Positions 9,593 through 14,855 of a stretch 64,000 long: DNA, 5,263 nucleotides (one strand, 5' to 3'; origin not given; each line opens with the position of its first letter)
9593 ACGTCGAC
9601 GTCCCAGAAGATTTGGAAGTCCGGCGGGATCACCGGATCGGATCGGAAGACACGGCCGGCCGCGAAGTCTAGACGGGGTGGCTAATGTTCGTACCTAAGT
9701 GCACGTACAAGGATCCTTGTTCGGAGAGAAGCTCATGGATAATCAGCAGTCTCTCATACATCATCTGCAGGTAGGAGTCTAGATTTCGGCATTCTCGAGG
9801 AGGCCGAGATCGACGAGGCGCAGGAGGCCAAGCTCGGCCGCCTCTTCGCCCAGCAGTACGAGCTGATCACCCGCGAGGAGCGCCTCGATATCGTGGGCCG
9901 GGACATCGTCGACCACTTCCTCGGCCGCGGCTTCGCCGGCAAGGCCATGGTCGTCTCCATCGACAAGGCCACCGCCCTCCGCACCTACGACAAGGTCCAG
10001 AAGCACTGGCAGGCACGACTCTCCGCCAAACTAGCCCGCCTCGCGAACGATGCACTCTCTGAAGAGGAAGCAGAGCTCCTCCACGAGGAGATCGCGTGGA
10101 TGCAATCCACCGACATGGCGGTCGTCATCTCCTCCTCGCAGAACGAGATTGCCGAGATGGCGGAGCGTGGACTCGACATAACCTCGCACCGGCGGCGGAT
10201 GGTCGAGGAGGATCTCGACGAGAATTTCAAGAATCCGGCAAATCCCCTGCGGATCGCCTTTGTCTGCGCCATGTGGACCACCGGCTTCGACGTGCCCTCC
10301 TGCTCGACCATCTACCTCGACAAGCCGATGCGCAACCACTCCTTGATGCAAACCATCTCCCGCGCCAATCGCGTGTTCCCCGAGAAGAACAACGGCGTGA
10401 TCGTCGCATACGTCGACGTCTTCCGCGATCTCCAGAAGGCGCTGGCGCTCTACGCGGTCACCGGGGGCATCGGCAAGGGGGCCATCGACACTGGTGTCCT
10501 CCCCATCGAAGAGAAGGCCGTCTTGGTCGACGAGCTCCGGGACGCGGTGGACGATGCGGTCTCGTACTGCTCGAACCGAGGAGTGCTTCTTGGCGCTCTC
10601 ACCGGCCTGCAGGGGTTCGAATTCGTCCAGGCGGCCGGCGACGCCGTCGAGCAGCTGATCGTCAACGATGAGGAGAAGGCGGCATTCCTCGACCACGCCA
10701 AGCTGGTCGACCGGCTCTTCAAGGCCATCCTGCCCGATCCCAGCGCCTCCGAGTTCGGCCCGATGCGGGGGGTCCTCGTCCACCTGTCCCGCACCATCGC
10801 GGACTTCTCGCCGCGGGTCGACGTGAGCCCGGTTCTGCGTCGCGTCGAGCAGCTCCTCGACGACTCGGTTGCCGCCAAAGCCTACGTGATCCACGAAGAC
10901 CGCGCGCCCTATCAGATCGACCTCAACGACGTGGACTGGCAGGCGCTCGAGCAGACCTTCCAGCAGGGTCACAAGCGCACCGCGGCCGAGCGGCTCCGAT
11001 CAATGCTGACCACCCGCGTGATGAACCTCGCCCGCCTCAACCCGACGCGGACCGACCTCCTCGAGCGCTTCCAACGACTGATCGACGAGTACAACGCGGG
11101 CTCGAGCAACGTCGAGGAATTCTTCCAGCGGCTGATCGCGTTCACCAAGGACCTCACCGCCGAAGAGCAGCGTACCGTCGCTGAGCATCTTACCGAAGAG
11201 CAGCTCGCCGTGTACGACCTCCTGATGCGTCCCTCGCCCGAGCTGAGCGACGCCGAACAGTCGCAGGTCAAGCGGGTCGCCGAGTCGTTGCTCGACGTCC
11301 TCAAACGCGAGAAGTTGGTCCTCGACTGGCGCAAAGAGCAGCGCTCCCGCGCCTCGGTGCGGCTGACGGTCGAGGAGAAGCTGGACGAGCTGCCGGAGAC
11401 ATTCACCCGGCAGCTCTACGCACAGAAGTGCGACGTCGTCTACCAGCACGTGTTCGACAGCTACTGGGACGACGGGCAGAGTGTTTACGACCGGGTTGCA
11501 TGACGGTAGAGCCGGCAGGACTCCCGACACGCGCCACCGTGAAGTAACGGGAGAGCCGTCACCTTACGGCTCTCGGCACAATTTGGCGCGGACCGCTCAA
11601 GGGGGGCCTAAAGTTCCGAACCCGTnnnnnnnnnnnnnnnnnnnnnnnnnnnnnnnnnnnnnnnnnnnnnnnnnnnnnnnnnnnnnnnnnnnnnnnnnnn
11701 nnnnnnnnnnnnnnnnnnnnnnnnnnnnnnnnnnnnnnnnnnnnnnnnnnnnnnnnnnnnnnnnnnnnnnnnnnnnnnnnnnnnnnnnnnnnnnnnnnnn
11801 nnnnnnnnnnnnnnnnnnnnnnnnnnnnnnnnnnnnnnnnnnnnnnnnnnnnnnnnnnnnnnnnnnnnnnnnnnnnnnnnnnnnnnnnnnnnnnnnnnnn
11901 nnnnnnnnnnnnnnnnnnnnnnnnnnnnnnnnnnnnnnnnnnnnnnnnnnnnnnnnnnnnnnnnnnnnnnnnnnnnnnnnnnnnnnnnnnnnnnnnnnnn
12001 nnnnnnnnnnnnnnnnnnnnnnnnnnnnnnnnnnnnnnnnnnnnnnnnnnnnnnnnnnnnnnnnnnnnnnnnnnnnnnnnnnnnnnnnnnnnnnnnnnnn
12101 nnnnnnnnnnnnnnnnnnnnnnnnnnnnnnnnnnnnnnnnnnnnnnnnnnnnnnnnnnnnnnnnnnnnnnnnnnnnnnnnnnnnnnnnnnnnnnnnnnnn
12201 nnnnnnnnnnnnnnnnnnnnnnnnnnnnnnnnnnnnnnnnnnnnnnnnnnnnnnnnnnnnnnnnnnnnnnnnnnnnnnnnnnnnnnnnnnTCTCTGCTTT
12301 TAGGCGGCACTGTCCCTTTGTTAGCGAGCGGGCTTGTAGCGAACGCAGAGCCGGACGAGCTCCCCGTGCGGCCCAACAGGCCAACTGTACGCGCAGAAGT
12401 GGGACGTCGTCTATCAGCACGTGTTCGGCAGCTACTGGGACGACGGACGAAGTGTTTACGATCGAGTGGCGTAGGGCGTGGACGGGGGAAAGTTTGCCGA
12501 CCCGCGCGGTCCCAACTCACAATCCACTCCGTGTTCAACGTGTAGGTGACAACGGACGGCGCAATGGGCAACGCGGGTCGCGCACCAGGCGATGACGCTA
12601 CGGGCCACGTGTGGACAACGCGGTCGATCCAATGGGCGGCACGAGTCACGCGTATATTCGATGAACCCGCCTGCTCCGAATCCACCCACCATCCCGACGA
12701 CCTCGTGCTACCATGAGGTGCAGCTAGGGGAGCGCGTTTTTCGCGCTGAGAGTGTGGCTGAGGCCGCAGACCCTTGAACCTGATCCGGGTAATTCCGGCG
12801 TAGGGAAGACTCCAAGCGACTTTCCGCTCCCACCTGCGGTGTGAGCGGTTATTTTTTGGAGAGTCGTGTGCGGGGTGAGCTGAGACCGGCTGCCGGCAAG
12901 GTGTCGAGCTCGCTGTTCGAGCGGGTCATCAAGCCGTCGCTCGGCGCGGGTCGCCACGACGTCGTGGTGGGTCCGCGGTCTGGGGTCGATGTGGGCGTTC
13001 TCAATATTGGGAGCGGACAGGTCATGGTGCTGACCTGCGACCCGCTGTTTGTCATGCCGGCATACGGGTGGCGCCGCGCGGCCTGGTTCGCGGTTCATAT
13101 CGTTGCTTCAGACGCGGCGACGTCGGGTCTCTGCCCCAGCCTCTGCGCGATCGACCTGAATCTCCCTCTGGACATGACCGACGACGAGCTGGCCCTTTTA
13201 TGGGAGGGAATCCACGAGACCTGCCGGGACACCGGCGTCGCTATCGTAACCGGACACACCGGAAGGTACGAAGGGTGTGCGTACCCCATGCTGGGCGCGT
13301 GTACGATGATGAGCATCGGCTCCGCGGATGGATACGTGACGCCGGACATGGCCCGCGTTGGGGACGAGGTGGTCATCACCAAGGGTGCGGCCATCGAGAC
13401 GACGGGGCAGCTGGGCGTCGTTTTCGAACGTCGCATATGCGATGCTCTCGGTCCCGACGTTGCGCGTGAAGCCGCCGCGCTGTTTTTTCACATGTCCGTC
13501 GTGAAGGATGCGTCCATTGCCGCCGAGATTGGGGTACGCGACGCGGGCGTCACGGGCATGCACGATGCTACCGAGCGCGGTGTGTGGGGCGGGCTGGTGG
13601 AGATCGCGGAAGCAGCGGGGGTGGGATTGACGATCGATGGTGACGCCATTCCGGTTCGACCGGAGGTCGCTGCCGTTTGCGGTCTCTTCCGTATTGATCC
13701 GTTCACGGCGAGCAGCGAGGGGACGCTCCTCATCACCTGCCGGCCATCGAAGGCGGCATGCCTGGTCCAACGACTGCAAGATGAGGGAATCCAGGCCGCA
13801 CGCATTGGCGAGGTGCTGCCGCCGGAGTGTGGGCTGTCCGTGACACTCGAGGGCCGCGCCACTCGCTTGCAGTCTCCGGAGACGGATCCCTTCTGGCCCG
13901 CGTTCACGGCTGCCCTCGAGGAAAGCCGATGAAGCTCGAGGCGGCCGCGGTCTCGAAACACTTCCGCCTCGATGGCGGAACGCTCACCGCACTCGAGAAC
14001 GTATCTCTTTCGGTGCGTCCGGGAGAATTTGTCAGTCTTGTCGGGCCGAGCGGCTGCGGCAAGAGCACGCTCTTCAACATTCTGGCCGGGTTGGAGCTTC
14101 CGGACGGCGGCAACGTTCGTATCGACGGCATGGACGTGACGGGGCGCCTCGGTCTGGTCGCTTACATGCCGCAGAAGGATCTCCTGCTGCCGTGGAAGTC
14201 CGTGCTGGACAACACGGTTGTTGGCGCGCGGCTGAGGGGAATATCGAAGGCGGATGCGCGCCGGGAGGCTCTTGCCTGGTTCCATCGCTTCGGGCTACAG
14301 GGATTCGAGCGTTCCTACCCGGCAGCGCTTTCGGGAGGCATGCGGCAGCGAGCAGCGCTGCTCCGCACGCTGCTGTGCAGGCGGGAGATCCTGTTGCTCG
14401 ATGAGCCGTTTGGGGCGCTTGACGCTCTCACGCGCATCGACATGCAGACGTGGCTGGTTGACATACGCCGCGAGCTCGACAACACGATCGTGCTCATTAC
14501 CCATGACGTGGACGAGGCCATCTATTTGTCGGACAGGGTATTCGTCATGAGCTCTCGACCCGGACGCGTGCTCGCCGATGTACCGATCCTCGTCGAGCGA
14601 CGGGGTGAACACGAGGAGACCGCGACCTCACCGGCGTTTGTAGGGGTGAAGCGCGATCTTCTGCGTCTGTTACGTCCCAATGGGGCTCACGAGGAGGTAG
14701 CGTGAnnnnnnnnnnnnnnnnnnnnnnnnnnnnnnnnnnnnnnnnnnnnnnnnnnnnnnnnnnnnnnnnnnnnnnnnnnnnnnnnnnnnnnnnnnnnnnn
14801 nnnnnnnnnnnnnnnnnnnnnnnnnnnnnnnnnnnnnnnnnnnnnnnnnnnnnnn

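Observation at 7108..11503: Head-to-head pair of N-terminally truncated restriction-helicase genes: a likely deletion scar in a defence island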

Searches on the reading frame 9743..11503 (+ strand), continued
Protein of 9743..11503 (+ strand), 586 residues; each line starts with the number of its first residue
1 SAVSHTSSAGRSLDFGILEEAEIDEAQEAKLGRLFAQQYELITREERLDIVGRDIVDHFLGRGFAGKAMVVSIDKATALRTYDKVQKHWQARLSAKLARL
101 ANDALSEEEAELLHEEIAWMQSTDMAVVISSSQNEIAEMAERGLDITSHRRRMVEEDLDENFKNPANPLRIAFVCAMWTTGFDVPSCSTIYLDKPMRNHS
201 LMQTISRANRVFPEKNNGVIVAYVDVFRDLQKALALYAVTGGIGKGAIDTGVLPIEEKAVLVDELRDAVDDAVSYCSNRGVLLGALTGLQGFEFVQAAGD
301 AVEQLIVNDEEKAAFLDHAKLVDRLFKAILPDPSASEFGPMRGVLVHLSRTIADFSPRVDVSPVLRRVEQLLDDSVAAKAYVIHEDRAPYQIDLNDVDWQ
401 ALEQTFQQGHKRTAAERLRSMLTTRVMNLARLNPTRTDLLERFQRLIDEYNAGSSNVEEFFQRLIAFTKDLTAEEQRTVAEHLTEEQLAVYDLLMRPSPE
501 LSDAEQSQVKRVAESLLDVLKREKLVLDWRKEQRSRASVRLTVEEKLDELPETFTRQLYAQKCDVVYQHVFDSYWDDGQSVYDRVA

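Call 42: find_homologous_proteins(query=L003:10001-11479:+, max_evalue=1e-30)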
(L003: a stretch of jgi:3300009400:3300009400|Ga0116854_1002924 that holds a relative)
Query L003:10001-11479:+ (493 aa): 6886 proteins with E <= 1e-30 among 8000 candidates; the best 120 are listed.
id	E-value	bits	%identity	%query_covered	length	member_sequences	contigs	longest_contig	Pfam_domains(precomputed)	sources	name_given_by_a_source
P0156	0.0e+0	1118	100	100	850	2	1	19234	PF04313.21,PF18766.8,PF22679.3,PF04851.22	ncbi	ncbi:MAG: DEAD/DEAH box helicase, partial [Chloroflexi bacterium]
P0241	4.8e-234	795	70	100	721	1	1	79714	PF04313.21,PF18766.8,PF22679.3,PF04851.22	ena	-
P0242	2.1e-233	793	70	100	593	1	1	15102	PF04313.21,PF18766.8,PF04851.22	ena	-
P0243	2.8e-231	786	69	100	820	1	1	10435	PF04313.21,PF18766.8,PF22679.3,PF04851.22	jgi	jgi:type I restriction enzyme R subunit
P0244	6.1e-230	782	69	100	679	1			PF04313.21,PF18766.8,PF04851.22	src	-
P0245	1.1e-229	781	69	100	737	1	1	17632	PF04313.21,PF18766.8,PF04851.22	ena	-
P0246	4.7e-229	779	69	98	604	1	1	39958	PF04313.21,PF18766.8,PF04851.22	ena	-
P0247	3.6e-224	763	68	100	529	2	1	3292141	PF04313.21,PF18766.8,PF04851.22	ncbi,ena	-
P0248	3.8e-219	746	67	98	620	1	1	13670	PF04313.21,PF18766.8,PF04851.22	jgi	jgi:type I restriction enzyme, R subunit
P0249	1.4e-218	744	67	100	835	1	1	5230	PF04313.21,PF18766.8,PF22679.3,PF04851.22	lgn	-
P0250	2.5e-215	734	69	94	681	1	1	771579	PF04313.21,PF18766.8,PF04851.22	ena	-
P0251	2.3e-214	730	68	95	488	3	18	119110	PF04313.21,PF18766.8,PF04851.22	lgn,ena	-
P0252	3.5e-214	730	69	92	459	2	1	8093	PF04313.21,PF18766.8,PF04851.22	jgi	jgi:type I restriction enzyme, R subunit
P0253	6.7e-213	726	67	100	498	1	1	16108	PF04313.21,PF18766.8,PF04851.22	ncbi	-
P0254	7.2e-213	725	69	92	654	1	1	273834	PF04313.21,PF18766.8,PF04851.22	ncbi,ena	-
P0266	7.1e-204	696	63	98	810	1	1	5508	PF04313.21,PF11867.14,PF18766.8,PF22679.3,PF04851.22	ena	-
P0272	2.3e-202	691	63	98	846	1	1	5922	PF04313.21,PF11867.14,PF18766.8,PF22679.3,PF04851.22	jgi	jgi:type I restriction enzyme R subunit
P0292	1.5e-199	681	63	98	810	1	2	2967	PF04313.21,PF11867.14,PF18766.8,PF22679.3,PF04851.22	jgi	-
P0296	4.6e-199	680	64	98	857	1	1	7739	PF04313.21,PF11867.14,PF18766.8,PF22679.3,PF04851.22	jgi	jgi:type I restriction enzyme, R subunit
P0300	7.7e-199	679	61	98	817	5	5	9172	PF04313.21,PF11867.14,PF18766.8,PF22679.3,PF04851.22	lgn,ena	-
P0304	1.1e-198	679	63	98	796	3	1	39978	PF04313.21,PF11867.14,PF18766.8,PF04851.22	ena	-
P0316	8.9e-198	676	61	98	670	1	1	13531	PF04313.21,PF11867.14,PF18766.8,PF04851.22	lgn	-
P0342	4.2e-196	670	61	98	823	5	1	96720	PF00270.36,PF04313.21,PF11867.14,PF18766.8,PF22679.3,PF04851.22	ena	-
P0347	9.4e-196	669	60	100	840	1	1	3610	PF04313.21,PF11867.14,PF18766.8,PF22679.3,PF04851.22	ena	-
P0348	9.4e-196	669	60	100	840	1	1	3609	PF04313.21,PF11867.14,PF18766.8,PF22679.3,PF04851.22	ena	-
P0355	1.8e-195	668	61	98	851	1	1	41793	PF00270.36,PF04313.21,PF11867.14,PF18766.8,PF22679.3,PF04851.22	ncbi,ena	-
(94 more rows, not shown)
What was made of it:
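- Tried and rejected: Search for a reciprocal N-terminal HsdR fragment (call 42).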

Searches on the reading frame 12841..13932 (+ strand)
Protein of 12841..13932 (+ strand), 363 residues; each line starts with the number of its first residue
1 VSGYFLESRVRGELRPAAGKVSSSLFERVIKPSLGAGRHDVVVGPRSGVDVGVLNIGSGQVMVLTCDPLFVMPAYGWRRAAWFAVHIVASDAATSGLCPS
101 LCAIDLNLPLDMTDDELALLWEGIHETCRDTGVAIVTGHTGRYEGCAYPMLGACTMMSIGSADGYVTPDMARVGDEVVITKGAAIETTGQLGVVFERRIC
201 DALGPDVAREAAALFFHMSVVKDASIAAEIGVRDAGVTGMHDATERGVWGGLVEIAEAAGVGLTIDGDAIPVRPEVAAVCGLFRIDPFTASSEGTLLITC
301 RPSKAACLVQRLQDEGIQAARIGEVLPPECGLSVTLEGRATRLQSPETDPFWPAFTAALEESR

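Call 12: search_protein_families(library=pfam, proteins=[window:12841-13932:+], max_evalue=0.01)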
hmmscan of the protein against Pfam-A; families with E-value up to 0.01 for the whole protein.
window:12841-13932:+ (363 aa): 2 families
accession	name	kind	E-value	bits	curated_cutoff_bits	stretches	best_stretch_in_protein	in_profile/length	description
PF02769.27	AIRS_C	-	8.2e-18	65.5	23.1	1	172-326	1-146/156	AIR synthase related protein, C-terminal domain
PF00586.29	AIRS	-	7.4e-12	46.1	24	1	50-145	3-97/112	AIR synthase related protein, N-terminal domain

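Call 38: find_related_loci(query=window:12841-13932:+, collection=genome_contigs, flank=10000)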
Query window:12841-13932:+ (363 aa) in genome_contigs; peptide patterns used: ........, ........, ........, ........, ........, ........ (x = any residue, [..] = any of these).
65 stretches matched a pattern; 11 encode a relative of the query (tblastn E <= 1e-3); 11 distinct loci.
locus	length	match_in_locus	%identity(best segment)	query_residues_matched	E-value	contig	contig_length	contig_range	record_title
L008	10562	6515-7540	59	19-360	2e-132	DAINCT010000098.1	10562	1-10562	MAG TPA_asm: Chloroflexota bacterium isolate CTOTU41323 NODE_5225_length_10562_cov_4.530979, whole genome shotgun sequen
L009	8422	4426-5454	55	19-360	8e-128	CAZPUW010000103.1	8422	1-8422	MAG TPA_asm: uncultured bacterium isolate binchicken_co54_364 genome assembly, contig: NODE_15357_length_8422_cov_4.7922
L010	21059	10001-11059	56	13-362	1e-124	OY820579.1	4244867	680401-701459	MAG: bacterium isolate b87cb07c-c330-40d7-8fa2-0003e2defbb7 genome assembly, chromosome: 1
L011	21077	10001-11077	55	4-363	3e-124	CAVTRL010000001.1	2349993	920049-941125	MAG: uncultured Chloroflexia bacterium isolate MFD09603.bin.1.119 genome assembly, contig: contig_14466, whole genome sh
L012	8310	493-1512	54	18-360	1e-117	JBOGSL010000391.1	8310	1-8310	MAG: Chloroflexota bacterium isolate TC-S_metabat2.bin.207_sub k127_1861521, whole genome shotgun sequence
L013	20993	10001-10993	43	19-361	2e-75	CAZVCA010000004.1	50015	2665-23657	MAG TPA_asm: uncultured Halobacteriales archaeon isolate ERP127260_co1_95 genome assembly, contig: NODE_166_length_50015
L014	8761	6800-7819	43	11-361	3e-75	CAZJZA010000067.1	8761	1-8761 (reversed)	MAG TPA_asm: uncultured Halobacteriales archaeon isolate binchicken_co77_90 genome assembly, contig: NODE_8993_length_87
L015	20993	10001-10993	43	19-361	2e-74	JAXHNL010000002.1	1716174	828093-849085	MAG: Halodesulfurarchaeum sp. isolate Salar_de_Ascotan_soil_MAG_ASO85 contig_1254_polypolish, whole genome shotgun seque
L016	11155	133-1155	42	11-362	6e-73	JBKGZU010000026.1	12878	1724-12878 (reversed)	MAG: Halodesulfurarchaeum sp. isolate C5M10_30 NODE_2136_length_12878_cov_10.764798, whole genome shotgun sequence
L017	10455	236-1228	43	19-361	1e-71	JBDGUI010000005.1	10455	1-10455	MAG: Halodesulfurarchaeum sp. isolate DAL-WCL_35_78C3R c_000000006789, whole genome shotgun sequence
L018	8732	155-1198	36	19-359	4e-58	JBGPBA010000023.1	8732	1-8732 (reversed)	MAG: Candidatus Krumholzibacteriia bacterium isolate OBJ_0618_130150_116 k141_6750069_length_8732_cov_10.0000, whole gen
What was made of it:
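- Tried and rejected: Syntenic loci in GTDB species genomes (call 38).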

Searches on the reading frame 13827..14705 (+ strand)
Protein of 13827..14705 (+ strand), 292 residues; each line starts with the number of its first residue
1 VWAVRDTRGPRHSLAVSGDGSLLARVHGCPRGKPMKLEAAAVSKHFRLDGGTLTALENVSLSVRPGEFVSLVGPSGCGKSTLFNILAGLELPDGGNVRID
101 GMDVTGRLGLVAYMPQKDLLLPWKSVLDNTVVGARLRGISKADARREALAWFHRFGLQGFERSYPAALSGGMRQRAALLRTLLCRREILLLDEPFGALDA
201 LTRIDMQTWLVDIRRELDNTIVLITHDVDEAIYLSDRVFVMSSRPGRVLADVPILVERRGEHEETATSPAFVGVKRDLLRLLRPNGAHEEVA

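Call 12: search_protein_families(library=pfam, proteins=[window:13827-14705:+], max_evalue=0.01)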
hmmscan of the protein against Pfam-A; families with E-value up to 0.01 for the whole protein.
window:13827-14705:+ (292 aa): 4 families
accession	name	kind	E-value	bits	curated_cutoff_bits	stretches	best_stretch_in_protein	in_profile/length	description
PF00005.33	ABC_tran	-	1e-31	110.8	25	1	56-195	1-136/137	ABC transporter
PF13304.12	AAA_21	-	4e-05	24.3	27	0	69-89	2-22/304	AAA domain, putative AbiEii toxin, Type IV TA system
PF03215.21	Rad17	-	0.0013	19.2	23.8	1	34-87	15-66/186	Rad17 P-loop domain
PF03193.22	RsgA_GTPase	-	0.0017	18.6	30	1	62-88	103-128/174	RsgA GTPase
